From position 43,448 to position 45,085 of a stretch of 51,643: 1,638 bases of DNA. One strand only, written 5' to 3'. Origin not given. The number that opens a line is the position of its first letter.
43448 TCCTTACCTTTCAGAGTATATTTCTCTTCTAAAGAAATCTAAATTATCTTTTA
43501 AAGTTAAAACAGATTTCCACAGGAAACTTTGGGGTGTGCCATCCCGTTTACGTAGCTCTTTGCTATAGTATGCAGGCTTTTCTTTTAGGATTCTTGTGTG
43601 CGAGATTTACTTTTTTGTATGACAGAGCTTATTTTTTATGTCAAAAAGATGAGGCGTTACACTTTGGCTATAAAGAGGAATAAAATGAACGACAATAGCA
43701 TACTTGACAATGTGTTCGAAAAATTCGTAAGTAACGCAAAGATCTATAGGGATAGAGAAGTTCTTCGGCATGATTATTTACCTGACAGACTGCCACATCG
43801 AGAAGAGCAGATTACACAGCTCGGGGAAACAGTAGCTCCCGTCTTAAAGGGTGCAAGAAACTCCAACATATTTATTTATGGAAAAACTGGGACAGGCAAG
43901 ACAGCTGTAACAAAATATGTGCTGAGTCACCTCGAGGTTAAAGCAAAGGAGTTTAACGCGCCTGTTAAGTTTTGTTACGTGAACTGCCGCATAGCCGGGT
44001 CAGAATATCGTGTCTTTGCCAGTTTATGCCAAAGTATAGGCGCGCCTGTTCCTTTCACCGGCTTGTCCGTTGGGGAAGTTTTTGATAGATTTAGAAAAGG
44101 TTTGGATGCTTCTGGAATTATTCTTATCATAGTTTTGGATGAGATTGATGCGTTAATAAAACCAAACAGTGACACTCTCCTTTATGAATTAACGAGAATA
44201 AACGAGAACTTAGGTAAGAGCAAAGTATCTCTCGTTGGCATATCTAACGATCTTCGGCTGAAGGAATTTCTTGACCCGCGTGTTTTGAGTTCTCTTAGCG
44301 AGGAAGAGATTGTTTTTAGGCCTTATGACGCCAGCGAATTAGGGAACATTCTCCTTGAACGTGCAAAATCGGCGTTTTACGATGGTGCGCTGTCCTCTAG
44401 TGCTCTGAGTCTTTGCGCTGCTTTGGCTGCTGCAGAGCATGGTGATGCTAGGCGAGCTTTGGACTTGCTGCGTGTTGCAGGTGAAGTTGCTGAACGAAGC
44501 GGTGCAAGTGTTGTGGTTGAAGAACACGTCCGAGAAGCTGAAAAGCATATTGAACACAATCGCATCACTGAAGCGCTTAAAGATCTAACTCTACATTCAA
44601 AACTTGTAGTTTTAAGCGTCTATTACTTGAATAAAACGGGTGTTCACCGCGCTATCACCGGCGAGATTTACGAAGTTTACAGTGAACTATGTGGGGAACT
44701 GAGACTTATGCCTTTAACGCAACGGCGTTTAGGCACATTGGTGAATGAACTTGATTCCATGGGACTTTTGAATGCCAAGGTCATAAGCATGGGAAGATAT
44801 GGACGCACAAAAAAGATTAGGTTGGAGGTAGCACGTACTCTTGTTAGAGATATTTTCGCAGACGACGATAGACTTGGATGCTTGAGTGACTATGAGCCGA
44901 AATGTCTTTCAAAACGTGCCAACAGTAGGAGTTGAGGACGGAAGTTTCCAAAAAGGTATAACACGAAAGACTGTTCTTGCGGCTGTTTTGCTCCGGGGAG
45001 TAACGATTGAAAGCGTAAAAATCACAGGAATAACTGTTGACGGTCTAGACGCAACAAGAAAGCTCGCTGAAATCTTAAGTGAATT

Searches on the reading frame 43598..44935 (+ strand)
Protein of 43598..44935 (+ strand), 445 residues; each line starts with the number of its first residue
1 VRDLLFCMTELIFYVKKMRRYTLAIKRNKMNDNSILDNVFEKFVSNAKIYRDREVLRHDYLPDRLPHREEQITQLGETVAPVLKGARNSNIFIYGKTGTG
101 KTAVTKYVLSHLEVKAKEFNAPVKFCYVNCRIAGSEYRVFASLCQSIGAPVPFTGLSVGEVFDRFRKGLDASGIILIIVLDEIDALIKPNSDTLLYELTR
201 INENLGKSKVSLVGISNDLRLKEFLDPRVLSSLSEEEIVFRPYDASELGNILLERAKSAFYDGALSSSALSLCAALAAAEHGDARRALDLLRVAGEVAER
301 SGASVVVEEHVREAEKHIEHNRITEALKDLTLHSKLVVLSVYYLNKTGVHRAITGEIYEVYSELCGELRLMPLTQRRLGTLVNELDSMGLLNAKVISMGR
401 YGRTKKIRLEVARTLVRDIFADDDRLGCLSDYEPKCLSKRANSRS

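Call 61: search_protein_families(library=pfam, proteins=[window:43598-44935:+], max_evalue=0.001)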
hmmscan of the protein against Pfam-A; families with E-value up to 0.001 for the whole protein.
window:43598-44935:+ (445 aa): 10 families
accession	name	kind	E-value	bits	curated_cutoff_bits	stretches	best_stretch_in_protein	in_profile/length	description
PF09079.17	Cdc6_C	-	1.1e-25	89.8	25.1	1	325-417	1-94/96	CDC6, C terminal winged helix domain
PF22703.2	Cdc6_lid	-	3.2e-25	88.2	27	1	250-315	2-67/68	Cdc6 AAA+ ATPase-type lid domain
PF13401.12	AAA_22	-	5.7e-13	49.8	27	1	89-216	6-124/130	AAA domain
PF13191.12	AAA_16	-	4e-10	40.9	32.6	1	64-204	1-161/167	AAA ATPase domain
PF00004.35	AAA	-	2e-08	35.2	21.2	1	92-230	2-119/131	ATPase family associated with various cellular activities (AAA)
PF01637.24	ATPase_2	-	2e-07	31.5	33.2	1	68-209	4-146/225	ATPase domain predominantly from Archaea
PF22606.2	Cdc6-ORC-like_ATPase_lid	-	2.3e-06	27.9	27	1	243-299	1-57/60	Cdc6/ORC-like, ATPase lid domain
PF05621.17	TniB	-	3.9e-06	26.9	22.4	1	77-208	24-156/189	Bacterial TniB protein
PF02367.23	TsaE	-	0.00046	20.6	26.6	1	68-122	3-54/128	Threonylcarbamoyl adenosine biosynthesis protein TsaE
PF05673.19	DUF815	-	0.00093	18.9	23.8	0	64-113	29-78/249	Protein of unknown function (DUF815)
